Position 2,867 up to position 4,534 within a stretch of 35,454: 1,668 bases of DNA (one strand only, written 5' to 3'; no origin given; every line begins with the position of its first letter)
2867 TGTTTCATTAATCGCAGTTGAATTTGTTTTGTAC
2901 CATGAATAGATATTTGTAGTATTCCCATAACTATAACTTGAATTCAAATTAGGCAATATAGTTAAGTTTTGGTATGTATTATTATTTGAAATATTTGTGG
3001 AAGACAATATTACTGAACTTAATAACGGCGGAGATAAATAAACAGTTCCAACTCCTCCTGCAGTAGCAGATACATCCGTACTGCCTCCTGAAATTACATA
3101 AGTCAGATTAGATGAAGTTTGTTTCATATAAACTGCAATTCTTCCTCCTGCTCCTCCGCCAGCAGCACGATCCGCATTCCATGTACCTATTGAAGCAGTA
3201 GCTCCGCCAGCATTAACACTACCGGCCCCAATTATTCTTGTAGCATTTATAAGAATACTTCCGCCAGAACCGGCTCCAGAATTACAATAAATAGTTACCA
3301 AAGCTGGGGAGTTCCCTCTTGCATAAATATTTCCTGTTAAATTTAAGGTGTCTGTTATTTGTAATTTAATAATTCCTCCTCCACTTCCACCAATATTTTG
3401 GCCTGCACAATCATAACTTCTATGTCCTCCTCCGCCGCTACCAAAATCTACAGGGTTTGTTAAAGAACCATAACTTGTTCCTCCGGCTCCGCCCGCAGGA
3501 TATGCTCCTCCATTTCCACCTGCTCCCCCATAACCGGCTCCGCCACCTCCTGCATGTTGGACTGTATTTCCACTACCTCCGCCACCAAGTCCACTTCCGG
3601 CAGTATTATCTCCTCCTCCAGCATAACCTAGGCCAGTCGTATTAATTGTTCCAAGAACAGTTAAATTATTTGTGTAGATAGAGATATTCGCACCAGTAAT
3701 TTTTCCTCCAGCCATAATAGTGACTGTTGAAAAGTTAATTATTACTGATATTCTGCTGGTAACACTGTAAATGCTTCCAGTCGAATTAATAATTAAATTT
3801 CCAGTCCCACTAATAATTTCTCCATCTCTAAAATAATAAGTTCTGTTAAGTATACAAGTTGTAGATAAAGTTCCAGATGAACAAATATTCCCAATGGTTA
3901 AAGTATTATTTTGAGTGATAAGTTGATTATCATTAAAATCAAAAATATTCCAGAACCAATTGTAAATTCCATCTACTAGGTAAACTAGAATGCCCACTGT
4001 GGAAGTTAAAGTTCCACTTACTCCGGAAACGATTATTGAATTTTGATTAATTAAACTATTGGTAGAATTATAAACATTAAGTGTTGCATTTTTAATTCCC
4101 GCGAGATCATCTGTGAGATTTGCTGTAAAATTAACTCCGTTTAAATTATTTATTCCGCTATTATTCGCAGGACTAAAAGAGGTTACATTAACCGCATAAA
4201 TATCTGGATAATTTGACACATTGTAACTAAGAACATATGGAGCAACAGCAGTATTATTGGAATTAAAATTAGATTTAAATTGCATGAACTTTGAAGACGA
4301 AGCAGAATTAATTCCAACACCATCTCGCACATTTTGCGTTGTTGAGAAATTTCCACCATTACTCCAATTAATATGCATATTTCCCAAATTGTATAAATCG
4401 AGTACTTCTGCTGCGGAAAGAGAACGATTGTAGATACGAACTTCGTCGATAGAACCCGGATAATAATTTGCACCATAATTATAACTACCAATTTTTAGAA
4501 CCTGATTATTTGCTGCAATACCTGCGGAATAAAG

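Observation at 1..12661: A 12.66-kb uninterrupted reading frame is absent from the ORF track: a giant LamG / Ig-like / Gly-rich surface protein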

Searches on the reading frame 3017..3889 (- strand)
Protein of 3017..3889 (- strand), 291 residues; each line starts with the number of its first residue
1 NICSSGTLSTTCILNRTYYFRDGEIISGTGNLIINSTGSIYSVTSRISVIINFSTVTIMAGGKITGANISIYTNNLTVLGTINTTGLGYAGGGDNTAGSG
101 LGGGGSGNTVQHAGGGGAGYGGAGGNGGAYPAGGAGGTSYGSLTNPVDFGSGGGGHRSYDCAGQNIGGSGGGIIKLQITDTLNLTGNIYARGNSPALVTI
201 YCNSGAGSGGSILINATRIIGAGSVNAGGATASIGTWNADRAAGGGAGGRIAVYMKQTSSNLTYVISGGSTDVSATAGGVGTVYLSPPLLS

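Call 30: search_solved_structures(query=A2, max_evalue=1)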
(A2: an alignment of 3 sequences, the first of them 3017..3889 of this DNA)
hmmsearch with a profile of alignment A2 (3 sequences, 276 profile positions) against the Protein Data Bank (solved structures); distinct sequences matched with E-value up to 1: 2.
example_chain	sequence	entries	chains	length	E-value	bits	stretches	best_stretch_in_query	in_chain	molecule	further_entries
8w5o_L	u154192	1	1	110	0.051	15.9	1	184-240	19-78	Light chain of Ab31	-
2oz4_L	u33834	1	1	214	0.75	12.1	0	184-257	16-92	FAB FRAGMENT LIGHT CHAIN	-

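Call 40: search_protein_representatives(alignment_id=A2)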
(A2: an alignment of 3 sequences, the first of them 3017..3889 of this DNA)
Query: 3 sequences, 276 profile positions. Proteins with E-value up to 0.001 (for the whole library): 8946; up to 1e-10: 5413; up to 1e-30: 1911. The best 150 are listed.
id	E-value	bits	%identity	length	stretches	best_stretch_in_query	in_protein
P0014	8.1e-243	819.0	-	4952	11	3-270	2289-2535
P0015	1.3e-208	706.8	-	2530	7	1-254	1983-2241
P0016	1.6e-178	608.1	-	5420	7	69-271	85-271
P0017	2.0e-176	601.2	-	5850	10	2-273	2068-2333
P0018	1.6e-175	598.3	-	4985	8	10-248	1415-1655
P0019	1.9e-170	581.6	-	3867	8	2-253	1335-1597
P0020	4.9e-170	580.3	-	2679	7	50-246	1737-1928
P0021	2.4e-165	564.9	-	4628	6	2-268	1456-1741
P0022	1.7e-163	558.8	-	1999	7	69-269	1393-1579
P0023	7.4e-160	546.9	-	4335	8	16-259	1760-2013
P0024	1.2e-154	529.8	-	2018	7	66-271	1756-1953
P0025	1.0e-146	503.8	-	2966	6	45-270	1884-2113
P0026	4.1e-146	501.8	-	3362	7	2-255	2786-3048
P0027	8.0e-145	497.5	-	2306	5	1-254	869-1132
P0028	5.1e-143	491.6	-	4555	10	32-254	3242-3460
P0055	1.5e-121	421.2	-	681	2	2-268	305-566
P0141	1.3e-93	329.6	-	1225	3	2-267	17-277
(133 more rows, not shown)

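Call 42: search_protein_families(library=pfam, proteins=[P0055, P0141], max_evalue=0.01)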
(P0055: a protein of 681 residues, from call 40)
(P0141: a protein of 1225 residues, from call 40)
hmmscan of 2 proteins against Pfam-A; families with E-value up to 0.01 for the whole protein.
P0055 (681 aa): 1 family
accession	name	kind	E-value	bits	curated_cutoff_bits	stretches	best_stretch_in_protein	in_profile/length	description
PF13385.13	Laminin_G_3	-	0.0019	18.8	27.6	1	610-674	78-150/151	Concanavalin A-like lectin/glucanases superfamily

P0141 (1225 aa): 1 family
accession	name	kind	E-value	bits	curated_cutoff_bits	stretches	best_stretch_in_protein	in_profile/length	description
PF00404.24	Dockerin_1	-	5.9e-05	23.6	22.9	1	1169-1223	1-56/57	Dockerin type I domain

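Call 43: find_homologous_proteins(query=window:3017-3889:-, max_evalue=1e-10)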
Query window:3017-3889:- (291 aa): 6 proteins with E <= 1e-10 among 8000 candidates.
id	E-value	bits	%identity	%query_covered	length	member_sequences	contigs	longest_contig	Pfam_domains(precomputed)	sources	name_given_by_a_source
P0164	5.5e-23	100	44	78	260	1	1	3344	-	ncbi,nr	ncbi:hypothetical protein GQ473_03985, partial [archaeon]|nr:hypothetical protein [archaeon]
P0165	4.4e-18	84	38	66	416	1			-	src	-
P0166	8.7e-16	76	37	90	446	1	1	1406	-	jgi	jgi:hypothetical protein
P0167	3.7e-13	68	36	53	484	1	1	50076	-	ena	-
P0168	1.6e-11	62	45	32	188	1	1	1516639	-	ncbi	ncbi:MAG: hypothetical protein JSV34_00005, partial [Candidatus Omnitrophota bacterium]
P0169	2.6e-11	62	45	19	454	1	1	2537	PF19081.7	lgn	-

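Call 53: predict_structure(alignment_id=A3)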
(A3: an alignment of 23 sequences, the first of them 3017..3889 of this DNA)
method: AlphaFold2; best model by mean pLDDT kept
length: 291 residues; sequences in the alignment: 23
mean_pLDDT: 91.6   pTM: 0.91
mean pLDDT of the five models: 91.6, 90.6, 90.2, 89.7, 89.6
residues with pLDDT >= 90: 218; 70-90: 56; 50-70: 17; < 50: 0
segments of 3 or more residues with pLDDT < 50: none
pLDDT, mean of each block of 10 residues (from residue 1): 96 98 97 98 95 99 98 99 98 93 82 83 81 84 90 88 85 98 98 84 92 97 97 77 92 94 95 88 83 50
secondary structure, 60 per line:
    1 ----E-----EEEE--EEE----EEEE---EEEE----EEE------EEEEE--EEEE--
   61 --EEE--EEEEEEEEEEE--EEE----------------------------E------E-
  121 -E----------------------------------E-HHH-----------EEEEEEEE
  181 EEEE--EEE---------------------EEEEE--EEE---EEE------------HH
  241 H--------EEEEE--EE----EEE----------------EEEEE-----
elements in order: E11-14 E17-19 E24-27 E31-34 E39-41 E48-52 E55-58 E63-65 E68-78 E81-83 E173-184 E187-189 E211-215 E218-220 E224-226 E250-254 E263-265 E282-286

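Call 58: fold_search(model_id=the predicted structure, library=pdb)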
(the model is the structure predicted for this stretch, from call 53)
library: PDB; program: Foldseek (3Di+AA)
matches with E <= 10: 63; with E <= 0.001: 0
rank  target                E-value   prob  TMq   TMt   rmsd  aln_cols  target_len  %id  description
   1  4dn7_A                4.7e-01  0.03  0.12  0.10  19.5       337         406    9  CRYSTAL STRUCTURE OF putative ABC transporter, ATP-binding protein from Methanosarcina mazei Go1 (released 2012-02-22)
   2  5ke1_B                7.9e-01  0.09  0.22  0.20  14.4       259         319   11  Structure of a C-terminal fragment of the IcsA/VirG passenger-domain (released 2017-03-15)
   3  7tgh_C1               1.1e+00  0.04  0.13  0.15  15.9       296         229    8  Cryo-EM structure of respiratory super-complex CI+III2 from Tetrahymena thermophila (released 2022-04-06)
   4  3lyc_N                1.3e+00  0.04  0.14  0.16  15.8       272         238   10  Crystal structure of Putative pectinase (YP_001304412.1) from Parabacteroides distasonis ATCC 8503 at 2.30 A resolutio (released 2010-03-16)
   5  3b4n_A                1.5e+00  0.03  0.19  0.17  15.4       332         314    9  Crystal Structure Analysis of Pectate Lyase PelI from Erwinia chrysanthemi (released 2008-04-29)
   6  4z05_A                1.6e+00  0.04  0.17  0.23  15.7       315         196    7  C. bescii Family 3 pectate lyase mutant E84A (released 2015-12-23)
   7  4opw_B                1.8e+00  0.03  0.16  0.18  14.9       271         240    8  Crystal structure of a putative adhesin (PARMER_02777) from Parabacteroides merdae ATCC 43184 at 1.75 A resolution (released 2014-04-02)
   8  5awf_A                2.1e+00  0.02  0.16  0.14  17.2       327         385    8  Crystal structure of SufB-SufC-SufD complex from Escherichia coli (released 2015-11-11)
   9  5z09_A                2.1e+00  0.01  0.08  0.07  14.1       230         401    6  ST0452(Y97N)-UTP binding form (released 2018-10-31)
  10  4u49_A                2.2e+00  0.03  0.22  0.21  13.8       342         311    8  Crystal structure of Pectate Lyase Pel3 from Pectobacterium carotovorum with two monomers in the A.U (released 2015-08-05)
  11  3wwg_A                2.2e+00  0.03  0.17  0.11  17.0       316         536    8  Crystal structure of the N-glycan-deficient variant N448A of isopullulanase complexed with isopanose (released 2014-11-12)
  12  3vbl_E                2.2e+00  0.02  0.11  0.14  14.7       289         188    9  Crystal Structure of the S84C mutant of AntD, an N-acyltransferase from Bacillus cereus in complex with dTDP-4-amino-4 (released 2012-01-25)
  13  1vh4_B                2.2e+00  0.02  0.17  0.13  20.1       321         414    8  Crystal structure of a stabilizer of iron transporter (released 2003-12-30)
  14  8cpk_A                2.5e+00  0.06  0.26  0.21  14.9       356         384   12  Crystal structure of EtpA secretion domain from Enterotoxigenic Escherichia coli (released 2024-01-10)
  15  8e7f                  2.5e+00  0.03  0.16  0.09  16.1       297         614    8  Crystal structure of the autotransporter Ssp from Serratia marcescens. (released 2023-03-08)
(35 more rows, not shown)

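Call 60: search_protein_families(library=pfam, alignment_id=A3, max_evalue=1)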
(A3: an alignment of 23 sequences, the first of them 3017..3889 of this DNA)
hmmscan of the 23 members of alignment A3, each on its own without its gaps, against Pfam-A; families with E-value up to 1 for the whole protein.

A. member 1, window:3017-3889:- (291 aa): 0 families

B. families by the number of members that match (of 23 scanned): 3 families
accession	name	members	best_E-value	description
PF04519.19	Bactofilin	1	0.025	Polymer-forming cytoskeletal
PF06715.18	Gp5_C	1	0.099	Gp5 C-terminal repeat (3 copies)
PF19417.4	RnlA_toxin_N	1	0.13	RNase LS, bacterial toxin N-terminal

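Call 77: list_cluster_members(proteins=[P0014, P0015, P0016, P0017, P0018, P0019, P0021, P0055, P0141, P0027])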
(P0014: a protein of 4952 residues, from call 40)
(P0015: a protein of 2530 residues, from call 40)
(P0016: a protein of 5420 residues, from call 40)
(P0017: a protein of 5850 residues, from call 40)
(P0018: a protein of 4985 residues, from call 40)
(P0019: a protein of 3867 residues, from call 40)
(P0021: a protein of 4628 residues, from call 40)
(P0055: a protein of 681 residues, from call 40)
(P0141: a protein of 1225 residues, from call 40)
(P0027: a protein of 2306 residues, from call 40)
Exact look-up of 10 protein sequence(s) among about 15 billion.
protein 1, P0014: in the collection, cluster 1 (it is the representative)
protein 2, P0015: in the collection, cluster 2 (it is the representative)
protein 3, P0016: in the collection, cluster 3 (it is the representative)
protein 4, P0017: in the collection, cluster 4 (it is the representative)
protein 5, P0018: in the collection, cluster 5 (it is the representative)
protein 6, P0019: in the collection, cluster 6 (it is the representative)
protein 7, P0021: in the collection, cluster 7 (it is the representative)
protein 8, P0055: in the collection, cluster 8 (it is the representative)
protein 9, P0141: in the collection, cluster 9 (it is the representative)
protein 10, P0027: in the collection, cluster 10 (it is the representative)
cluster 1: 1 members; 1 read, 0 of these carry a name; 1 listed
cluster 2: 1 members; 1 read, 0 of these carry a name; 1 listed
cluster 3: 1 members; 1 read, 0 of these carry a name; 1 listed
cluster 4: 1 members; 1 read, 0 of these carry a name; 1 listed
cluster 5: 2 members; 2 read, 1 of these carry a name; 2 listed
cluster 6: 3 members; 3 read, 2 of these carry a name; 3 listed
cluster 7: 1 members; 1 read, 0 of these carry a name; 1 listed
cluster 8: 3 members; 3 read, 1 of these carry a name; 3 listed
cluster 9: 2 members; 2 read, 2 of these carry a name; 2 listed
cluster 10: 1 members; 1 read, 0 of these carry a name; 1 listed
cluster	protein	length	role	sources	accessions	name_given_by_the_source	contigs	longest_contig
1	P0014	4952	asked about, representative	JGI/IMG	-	-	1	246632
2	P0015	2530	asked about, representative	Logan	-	-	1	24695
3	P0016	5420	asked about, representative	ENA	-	-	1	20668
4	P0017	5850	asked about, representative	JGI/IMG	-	-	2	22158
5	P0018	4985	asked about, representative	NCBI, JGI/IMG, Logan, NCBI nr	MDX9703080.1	MAG: CARDB domain-containing protein [Candidatus Auribacterota bacterium] | hypothetical protein | CARDB domain-containing protein [Candidatus Auribacterota bacterium]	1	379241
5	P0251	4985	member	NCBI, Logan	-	-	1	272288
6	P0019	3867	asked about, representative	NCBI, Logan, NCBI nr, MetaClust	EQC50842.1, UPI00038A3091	putative lipoprotein [Bacteriovorax sp. DB6_IX] | status=active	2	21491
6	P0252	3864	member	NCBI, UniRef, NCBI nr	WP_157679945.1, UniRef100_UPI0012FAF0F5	S-layer family protein [Bacteriovorax sp. DB6_IX] | beta strand repeat-containing protein n=1 Tax=Bacteriovorax sp. DB6_IX TaxID=1353530 ... | Ig-like domain-containing protein [Bacteriovorax sp. DB6_IX]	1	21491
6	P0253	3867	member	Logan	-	-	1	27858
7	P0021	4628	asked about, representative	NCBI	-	-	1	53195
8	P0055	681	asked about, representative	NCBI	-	-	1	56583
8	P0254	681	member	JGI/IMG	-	hypothetical protein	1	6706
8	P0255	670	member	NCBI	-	-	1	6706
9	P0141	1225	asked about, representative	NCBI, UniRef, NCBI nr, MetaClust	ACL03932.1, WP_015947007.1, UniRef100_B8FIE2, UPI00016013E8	hypothetical protein Dalk_2239 [Desulfatibacillum aliphaticivorans] | Dockerin domain-containing protein n=1 Tax=Desulfatibacillum aliphaticivorans ... | hypothetical protein [Desulfatibacillum aliphaticivorans]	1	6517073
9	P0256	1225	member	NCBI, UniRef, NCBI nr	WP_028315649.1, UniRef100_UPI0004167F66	beta strand repeat-containing protein [Desulfatibacillum aliphaticivorans] | beta strand repeat-containing protein n=1 Tax=Desulfatibacillum aliphaticivorans ... | dockerin type I repeat-containing protein [Desulfatibacillum aliphaticivorans]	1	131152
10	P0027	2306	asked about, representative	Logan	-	-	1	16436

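Call 86: fold_search(model_id=the predicted structure, library=viral)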
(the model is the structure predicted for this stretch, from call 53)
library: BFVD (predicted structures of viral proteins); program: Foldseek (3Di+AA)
matches with E <= 10: 222; with E <= 0.001: 9
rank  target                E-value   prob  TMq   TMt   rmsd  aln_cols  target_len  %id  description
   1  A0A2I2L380            2.9e-07  1.00  0.43  0.28   7.2       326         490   16  Collagen-like protein [Orpheovirus IHUMI-LCC2]
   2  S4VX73                4.2e-07  1.00  0.44  0.33   7.4       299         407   23  Collagen triple helix domain containing protein [Pandoravirus dulcis]
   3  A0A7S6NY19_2          5.7e-07  1.00  0.52  0.17   5.0       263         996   22  PA14 domain-containing protein [Bathycoccus sp. RCC716 virus 1]
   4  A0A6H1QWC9            3.5e-06  1.00  0.48  0.31   6.5       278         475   18  Uncharacterized protein (Fragment) [Ostreococcus mediterraneus virus 2]
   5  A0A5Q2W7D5            4.7e-06  1.00  0.48  0.26   7.7       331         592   19  (no name in the UniProt tables at hand)
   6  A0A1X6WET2            3.0e-05  1.00  0.39  0.11  10.2       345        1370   18  (no name in the UniProt tables at hand)
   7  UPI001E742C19         4.6e-05  1.00  0.36  0.28  14.3       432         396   13  (no name look-up for this kind of identifier)
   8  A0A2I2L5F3            2.0e-04  0.99  0.37  0.17  10.2       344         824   14  Collagen-like protein [Orpheovirus IHUMI-LCC2]
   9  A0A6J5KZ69            6.1e-04  0.84  0.27  0.20  10.7       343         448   18  Uncharacterized protein [uncultured Caudovirales phage]
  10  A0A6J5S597            7.0e-03  0.44  0.27  0.23  14.6       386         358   14  Uncharacterized protein [uncultured Caudovirales phage]
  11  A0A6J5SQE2            1.6e-02  0.77  0.36  0.25  18.6       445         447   14  Uncharacterized protein [uncultured Caudovirales phage]
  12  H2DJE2                1.3e-01  0.72  0.30  0.39   8.0       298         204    7  ORF71 (Fragment) [Equid alphaherpesvirus 1]
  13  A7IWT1                1.3e-01  0.10  0.20  0.22  16.3       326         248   10  Uncharacterized protein b406L [Paramecium bursaria Chlorella virus NY2A]
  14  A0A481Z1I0            1.4e-01  0.15  0.24  0.09  17.1       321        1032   12  Uncharacterized protein [Mimivirus LCMiAC02]
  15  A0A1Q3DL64            2.6e-01  0.03  0.12  0.17  15.5       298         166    5  Uncharacterized protein [Chionoecetes opilio bacilliform virus]
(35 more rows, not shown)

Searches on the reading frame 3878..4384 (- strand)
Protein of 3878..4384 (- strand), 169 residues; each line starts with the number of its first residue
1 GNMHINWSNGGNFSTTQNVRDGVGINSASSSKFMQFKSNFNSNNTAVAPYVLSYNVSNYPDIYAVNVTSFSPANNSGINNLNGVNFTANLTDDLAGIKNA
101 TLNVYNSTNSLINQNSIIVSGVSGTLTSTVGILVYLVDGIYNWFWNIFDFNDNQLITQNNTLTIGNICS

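Call 76: search_protein_families(library=pfam, proteins=[window:3878-4384:-], max_evalue=0.1)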
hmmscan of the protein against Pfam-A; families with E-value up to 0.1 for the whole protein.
window:3878-4384:- (169 aa): 1 family
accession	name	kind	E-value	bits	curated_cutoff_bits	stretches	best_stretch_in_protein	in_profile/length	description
PF12245.14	Big_3_2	-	0.0066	17.1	23.3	1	67-128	18-78/122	Bacterial Ig-like domain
